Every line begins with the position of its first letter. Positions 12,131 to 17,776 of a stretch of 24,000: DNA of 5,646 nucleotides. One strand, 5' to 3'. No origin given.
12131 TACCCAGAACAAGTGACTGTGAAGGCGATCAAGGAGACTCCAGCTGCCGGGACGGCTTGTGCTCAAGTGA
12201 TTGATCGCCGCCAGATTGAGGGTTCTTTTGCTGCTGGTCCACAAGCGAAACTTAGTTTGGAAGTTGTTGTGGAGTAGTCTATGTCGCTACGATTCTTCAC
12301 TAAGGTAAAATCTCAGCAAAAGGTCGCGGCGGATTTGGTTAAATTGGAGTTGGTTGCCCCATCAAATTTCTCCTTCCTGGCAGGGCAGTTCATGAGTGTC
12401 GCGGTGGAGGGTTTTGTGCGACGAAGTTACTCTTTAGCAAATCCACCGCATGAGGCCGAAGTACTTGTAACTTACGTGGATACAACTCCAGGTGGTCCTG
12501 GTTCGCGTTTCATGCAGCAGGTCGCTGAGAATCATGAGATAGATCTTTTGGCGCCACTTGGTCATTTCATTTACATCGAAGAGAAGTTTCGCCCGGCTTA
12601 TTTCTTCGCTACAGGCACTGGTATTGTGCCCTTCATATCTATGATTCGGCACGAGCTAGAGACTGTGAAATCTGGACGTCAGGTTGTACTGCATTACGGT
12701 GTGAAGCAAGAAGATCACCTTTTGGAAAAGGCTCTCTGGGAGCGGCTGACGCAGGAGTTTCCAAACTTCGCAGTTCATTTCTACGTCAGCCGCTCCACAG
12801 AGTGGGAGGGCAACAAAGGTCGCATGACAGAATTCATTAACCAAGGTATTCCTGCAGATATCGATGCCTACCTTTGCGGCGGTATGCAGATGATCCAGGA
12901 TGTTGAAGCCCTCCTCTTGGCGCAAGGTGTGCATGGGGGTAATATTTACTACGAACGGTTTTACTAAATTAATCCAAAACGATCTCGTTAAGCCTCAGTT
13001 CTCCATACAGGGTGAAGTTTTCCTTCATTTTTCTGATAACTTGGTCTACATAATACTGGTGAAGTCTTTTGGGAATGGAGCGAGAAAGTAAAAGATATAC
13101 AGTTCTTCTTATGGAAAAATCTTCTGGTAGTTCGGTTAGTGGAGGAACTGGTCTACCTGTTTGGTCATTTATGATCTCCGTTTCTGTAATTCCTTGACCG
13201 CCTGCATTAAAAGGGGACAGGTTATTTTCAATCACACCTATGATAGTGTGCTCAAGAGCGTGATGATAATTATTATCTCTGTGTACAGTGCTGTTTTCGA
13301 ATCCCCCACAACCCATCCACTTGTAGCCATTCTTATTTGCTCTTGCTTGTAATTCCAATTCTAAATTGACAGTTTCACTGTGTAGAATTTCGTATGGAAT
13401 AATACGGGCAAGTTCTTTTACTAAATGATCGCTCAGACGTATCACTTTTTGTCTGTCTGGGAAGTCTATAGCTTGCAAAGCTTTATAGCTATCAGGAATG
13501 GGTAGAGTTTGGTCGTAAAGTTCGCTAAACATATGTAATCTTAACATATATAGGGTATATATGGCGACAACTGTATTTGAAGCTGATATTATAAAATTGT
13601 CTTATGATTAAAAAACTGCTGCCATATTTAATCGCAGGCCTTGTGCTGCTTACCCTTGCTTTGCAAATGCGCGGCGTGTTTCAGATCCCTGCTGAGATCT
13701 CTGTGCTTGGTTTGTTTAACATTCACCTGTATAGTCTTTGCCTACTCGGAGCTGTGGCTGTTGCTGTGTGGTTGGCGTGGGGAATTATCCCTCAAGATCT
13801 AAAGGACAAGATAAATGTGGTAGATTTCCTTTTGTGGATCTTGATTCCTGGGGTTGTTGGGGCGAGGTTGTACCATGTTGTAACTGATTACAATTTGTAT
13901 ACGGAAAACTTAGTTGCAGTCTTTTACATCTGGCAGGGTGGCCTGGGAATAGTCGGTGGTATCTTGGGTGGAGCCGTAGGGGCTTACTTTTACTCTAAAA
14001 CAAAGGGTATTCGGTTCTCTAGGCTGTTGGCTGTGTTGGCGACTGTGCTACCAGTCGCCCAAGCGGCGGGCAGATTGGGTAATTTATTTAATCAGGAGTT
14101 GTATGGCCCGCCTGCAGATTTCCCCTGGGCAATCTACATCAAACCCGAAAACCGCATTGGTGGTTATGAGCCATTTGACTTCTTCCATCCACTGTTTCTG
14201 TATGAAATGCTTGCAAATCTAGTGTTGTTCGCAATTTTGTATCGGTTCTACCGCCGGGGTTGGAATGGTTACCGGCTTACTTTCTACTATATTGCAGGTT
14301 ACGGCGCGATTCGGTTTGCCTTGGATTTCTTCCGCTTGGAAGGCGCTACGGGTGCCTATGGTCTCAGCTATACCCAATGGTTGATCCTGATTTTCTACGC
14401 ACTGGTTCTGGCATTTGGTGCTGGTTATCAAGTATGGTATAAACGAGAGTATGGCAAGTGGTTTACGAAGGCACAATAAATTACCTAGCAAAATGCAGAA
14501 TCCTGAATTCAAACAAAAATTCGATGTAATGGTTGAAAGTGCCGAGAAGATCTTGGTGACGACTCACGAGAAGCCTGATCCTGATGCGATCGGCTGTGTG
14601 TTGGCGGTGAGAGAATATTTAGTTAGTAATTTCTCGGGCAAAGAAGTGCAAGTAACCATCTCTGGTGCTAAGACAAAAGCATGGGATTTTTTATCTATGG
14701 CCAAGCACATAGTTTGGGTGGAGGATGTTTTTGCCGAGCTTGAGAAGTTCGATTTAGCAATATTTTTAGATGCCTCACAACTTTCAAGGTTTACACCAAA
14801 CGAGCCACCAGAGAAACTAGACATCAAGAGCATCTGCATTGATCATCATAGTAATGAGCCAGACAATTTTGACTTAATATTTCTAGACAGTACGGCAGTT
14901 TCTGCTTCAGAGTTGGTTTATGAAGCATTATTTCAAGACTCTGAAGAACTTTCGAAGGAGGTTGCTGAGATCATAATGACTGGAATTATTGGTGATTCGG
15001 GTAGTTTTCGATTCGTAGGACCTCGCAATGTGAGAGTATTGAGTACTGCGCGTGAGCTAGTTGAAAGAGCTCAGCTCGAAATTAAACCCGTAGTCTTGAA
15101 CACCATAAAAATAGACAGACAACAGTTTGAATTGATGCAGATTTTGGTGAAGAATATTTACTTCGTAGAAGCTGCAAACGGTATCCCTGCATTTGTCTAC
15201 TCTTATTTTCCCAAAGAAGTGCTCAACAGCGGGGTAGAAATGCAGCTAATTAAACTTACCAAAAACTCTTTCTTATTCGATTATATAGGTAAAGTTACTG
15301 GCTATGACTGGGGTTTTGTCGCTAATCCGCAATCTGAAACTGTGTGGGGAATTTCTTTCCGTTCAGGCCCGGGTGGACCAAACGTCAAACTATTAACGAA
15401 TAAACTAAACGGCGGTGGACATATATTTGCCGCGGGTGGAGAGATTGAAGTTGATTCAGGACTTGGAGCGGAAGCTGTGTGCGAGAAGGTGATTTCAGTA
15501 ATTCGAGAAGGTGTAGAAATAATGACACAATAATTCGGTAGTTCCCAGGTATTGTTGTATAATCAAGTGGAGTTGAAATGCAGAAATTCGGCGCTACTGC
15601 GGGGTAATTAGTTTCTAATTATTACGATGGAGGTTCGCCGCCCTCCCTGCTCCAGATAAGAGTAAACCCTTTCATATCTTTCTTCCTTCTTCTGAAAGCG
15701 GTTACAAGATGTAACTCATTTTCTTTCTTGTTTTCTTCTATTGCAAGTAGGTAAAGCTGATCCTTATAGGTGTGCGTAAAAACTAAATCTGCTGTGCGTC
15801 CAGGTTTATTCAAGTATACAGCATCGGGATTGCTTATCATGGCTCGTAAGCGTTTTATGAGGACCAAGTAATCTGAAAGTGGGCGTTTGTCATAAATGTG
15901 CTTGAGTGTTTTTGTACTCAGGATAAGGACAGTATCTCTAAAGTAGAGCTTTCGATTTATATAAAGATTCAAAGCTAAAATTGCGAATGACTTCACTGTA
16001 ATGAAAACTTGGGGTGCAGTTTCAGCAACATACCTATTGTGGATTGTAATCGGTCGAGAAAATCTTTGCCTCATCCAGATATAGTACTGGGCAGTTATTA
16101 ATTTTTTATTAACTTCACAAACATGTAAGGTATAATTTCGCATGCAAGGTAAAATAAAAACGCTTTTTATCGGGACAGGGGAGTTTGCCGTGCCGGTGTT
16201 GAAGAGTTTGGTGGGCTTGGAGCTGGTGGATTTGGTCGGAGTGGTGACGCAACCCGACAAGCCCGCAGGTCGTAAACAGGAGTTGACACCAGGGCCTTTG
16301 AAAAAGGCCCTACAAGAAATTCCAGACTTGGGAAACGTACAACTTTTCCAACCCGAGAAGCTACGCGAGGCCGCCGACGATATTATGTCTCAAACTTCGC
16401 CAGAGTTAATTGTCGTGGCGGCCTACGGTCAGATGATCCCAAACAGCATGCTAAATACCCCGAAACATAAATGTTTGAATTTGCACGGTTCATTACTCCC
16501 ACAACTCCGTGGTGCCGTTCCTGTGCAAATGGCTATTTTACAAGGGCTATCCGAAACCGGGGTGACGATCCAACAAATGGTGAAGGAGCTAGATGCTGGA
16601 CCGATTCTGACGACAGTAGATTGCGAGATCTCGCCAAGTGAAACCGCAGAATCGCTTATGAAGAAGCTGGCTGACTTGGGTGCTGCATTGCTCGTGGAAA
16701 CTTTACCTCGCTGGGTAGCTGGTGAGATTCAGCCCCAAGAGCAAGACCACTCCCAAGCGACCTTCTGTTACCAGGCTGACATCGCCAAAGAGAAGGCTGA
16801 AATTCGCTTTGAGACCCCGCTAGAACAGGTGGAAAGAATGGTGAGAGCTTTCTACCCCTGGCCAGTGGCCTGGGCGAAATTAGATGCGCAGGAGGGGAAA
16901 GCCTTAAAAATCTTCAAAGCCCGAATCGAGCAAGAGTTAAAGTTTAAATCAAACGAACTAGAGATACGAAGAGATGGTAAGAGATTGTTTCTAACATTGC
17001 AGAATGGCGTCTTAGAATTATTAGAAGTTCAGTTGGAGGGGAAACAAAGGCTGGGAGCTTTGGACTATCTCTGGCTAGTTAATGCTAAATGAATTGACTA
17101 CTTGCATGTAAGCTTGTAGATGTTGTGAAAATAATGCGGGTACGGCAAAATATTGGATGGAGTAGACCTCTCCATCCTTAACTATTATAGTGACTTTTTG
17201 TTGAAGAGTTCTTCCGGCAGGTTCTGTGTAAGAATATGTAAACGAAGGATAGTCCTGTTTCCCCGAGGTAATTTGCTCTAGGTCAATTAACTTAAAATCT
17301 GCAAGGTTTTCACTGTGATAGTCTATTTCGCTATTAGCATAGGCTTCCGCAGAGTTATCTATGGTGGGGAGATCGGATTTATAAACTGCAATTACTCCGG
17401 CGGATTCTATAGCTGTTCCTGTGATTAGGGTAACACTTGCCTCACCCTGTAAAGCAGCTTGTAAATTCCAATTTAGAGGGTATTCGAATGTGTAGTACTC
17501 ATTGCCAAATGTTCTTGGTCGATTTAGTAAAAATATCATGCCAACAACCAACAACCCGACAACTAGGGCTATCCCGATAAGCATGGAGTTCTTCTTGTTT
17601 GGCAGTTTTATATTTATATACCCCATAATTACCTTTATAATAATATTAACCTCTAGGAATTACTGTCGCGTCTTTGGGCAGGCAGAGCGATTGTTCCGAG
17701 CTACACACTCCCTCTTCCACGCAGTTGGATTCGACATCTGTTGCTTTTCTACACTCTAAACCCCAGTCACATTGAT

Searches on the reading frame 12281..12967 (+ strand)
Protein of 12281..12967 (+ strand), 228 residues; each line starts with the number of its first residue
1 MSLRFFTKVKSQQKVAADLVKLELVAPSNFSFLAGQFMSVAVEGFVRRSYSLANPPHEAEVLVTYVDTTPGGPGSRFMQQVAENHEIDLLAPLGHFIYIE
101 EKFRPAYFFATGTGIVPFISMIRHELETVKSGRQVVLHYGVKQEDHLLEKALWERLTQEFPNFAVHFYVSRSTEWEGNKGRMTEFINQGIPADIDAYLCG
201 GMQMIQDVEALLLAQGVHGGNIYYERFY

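Call 20: search_protein_families(library=pfam, proteins=[window:12281-12967:+], max_evalue=0.001)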
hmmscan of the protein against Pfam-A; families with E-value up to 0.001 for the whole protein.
window:12281-12967:+ (228 aa): 2 families
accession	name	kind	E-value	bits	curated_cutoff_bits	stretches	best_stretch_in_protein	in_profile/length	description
PF00175.26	NAD_binding_1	-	1.4e-17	64.7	22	1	109-209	2-108/109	Oxidoreductase NAD-binding domain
PF00970.30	FAD_binding_6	-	3.3e-07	31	21.1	1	8-98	3-99/99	Oxidoreductase FAD-binding domain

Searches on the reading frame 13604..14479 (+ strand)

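Call 20: search_protein_families(library=pfam, proteins=[window:13604-14479:+], max_evalue=0.001)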
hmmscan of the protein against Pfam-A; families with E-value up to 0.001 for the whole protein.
window:13604-14479:+ (291 aa): 1 family
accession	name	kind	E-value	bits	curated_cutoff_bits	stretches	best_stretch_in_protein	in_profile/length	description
PF01790.23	LGT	-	6.3e-52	176.7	24.9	1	33-270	5-236/240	Prolipoprotein diacylglyceryl transferase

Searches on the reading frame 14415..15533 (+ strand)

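Call 20: search_protein_families(library=pfam, proteins=[window:14415-15533:+], max_evalue=0.001)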
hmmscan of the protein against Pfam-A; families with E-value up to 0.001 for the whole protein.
window:14415-15533:+ (372 aa): 2 families
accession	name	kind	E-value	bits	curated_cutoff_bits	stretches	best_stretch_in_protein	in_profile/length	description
PF01368.27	DHH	-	1.7e-16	61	28.1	1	45-191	1-125/125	DHH family, N-terminal domain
PF02272.25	DHHA1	-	0.00043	21.1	25.9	1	300-346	34-85/102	DHHA1 domain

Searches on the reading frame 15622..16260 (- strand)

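Call 20: search_protein_families(library=pfam, proteins=[window:15622-16260:-], max_evalue=0.001)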
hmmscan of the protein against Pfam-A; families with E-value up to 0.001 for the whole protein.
window:15622-16260:- (212 aa): 2 families
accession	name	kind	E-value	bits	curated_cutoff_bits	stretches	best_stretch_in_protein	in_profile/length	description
PF18812.6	PBECR3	-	1.4e-06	28.6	30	1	107-195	19-112/115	phage-Barnase-EndoU-ColicinE5/D-RelE like nuclease3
PF18810.6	PBECR2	-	8.2e-06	26.5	27.1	1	105-197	15-110/120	phage-Barnase-EndoU-ColicinE5/D-RelE like nuclease2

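Call 65: search_protein_families(library=phrogs, proteins=[window:15622-16260:-], max_evalue=0.1)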
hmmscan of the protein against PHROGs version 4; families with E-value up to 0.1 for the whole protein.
window:15622-16260:- (212 aa): 0 families

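Call 66: search_protein_families(library=padloc, proteins=[window:15622-16260:-], max_evalue=0.1)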
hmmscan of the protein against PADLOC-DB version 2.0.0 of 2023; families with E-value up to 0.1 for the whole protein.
window:15622-16260:- (212 aa): 0 families

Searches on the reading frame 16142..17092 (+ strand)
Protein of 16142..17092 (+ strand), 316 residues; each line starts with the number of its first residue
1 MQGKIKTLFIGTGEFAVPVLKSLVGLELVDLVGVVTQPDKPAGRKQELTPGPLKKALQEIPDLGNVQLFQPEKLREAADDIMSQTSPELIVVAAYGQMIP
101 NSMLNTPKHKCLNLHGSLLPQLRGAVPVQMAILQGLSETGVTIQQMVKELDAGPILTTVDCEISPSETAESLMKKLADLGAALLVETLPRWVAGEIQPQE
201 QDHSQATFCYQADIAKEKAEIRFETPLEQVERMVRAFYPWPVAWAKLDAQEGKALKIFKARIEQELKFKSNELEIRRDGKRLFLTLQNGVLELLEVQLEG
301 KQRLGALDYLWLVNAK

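Call 20: search_protein_families(library=pfam, proteins=[window:16142-17092:+], max_evalue=0.001)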
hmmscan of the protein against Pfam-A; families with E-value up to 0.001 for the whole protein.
window:16142-17092:+ (316 aa): 2 families
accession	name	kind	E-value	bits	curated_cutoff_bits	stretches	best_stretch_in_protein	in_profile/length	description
PF00551.24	Formyl_trans_N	-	3e-40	138.3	26.1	1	7-188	5-181/181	Formyl transferase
PF02911.23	Formyl_trans_C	-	6.5e-16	58.8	21.1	1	214-310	2-96/100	Formyl transferase, C-terminal domain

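Call 81: find_encoding_contigs(protein=window:16142-17092:+, flank=6000, max_places=4)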
Protein window:16142-17092:+ (316 aa): no gene with exactly this product is on record in the collection.

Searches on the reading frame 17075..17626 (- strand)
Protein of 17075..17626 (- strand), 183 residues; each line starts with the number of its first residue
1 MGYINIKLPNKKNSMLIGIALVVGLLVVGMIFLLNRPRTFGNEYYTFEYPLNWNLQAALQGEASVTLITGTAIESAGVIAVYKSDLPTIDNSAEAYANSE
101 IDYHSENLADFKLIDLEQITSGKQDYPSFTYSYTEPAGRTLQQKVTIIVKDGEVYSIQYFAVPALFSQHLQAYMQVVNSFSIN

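Call 4: search_protein_families(library=pfam, proteins=[window:17075-17626:-], max_evalue=10)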
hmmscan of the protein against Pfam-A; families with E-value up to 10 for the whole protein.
window:17075-17626:- (183 aa): 2 families
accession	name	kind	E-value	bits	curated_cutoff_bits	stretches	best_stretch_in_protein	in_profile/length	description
PF01789.22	PsbP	-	4.2e-05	24.1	23.5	1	43-182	11-155/155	PsbP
PF08786.17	DcrB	-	0.0002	21.9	27.2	1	71-179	21-127/127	DcrB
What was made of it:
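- On PsbP (PF01789), for the partner protein 17075-17626: 24.1 bits against 23.5, covering profile positions 11-155 of 155 (call 4).
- Checked: It passes Pfam's PsbP threshold marginally, at 24.1 bits against a 23.5 cut-off (call 4).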

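Call 5: search_protein_families(library=ncbifam, proteins=[window:17075-17626:-], max_evalue=10)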
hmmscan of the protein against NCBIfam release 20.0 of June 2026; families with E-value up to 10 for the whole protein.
window:17075-17626:- (183 aa): 1 family
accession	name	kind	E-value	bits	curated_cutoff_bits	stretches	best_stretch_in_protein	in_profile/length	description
NF040946.1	PSII_PsbP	equivalog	0.0006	19.5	60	1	43-182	35-179/180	photosystem II reaction center PsbP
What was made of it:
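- Closest known: Cysteine-rich large extracellular proteins of CPR bacteria. Different: It shows no similarity to the Myxococcus repeat (calls 4, 5).
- Closest known: PsbP / DcrB. Different: NCBIfam PSII_PsbP scores 19.5 bits against a cut-off of 60 (call 5).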

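Call 48: list_cluster_members(proteins=[P0002, P0001, P0003, P0004, window:17075-17626:-, window:19439-20875:-])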
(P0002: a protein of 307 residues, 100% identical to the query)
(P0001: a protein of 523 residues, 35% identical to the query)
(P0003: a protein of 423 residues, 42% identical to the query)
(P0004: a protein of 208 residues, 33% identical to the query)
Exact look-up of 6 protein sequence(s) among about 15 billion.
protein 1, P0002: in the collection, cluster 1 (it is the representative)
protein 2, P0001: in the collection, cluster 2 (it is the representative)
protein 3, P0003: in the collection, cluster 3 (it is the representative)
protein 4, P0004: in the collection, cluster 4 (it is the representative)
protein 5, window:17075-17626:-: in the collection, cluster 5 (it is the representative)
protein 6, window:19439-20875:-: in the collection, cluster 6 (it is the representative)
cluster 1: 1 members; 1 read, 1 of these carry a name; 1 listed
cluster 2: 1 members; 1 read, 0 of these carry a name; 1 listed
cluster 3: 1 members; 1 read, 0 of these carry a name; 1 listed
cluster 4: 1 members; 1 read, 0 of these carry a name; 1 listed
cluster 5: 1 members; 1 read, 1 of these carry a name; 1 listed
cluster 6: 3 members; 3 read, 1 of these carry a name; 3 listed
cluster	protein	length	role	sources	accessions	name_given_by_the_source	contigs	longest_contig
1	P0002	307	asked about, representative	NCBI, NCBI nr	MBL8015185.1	MAG: hypothetical protein JNK26_03275 [Candidatus Doudnabacteria bacterium] | hypothetical protein [Candidatus Doudnabacteria bacterium]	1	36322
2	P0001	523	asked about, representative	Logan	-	-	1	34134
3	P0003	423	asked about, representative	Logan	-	-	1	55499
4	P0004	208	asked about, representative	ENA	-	-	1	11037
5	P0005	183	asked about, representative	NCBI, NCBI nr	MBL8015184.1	MAG: hypothetical protein JNK26_03270 [Candidatus Doudnabacteria bacterium] | hypothetical protein [Candidatus Doudnabacteria bacterium]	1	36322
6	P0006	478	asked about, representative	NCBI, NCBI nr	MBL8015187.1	MAG: Asp-tRNA(Asn)/Glu-tRNA(Gln) amidotransferase subunit GatB [Candidatus Doudnabacteria ... | Asp-tRNA(Asn)/Glu-tRNA(Gln) amidotransferase subunit GatB [Candidatus Doudnabacteria ...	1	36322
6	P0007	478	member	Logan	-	-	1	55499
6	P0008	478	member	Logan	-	-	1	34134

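Call 58: find_homologous_proteins(query=window:17075-17626:-, max_evalue=0.001)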
Query window:17075-17626:- (183 aa): 1 proteins with E <= 0.001 among 259 candidates.
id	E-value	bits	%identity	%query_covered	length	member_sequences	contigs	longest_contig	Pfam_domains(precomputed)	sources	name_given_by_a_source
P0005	4.7e-114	396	100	100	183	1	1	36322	-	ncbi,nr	ncbi:MAG: hypothetical protein JNK26_03270 [Candidatus Doudnabacteria bacterium]|nr:hypothetical pro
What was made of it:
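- Tried and rejected: A search with the partner protein returned only itself (call 58).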

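Call 59: search_solved_structures(query=window:17075-17626:-, max_evalue=10)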
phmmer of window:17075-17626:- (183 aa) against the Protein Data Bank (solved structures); distinct sequences matched with E-value up to 10: 0.

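Call 65: search_protein_families(library=phrogs, proteins=[window:17075-17626:-], max_evalue=0.1)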
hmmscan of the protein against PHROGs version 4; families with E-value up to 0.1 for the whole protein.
window:17075-17626:- (183 aa): 0 families

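Call 66: search_protein_families(library=padloc, proteins=[window:17075-17626:-], max_evalue=0.1)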
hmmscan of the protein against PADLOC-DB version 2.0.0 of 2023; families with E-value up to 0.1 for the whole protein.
window:17075-17626:- (183 aa): 0 families
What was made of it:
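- No toxin domain was found in Pfam, NCBIfam or PADLOC (calls 4, 5, 66).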
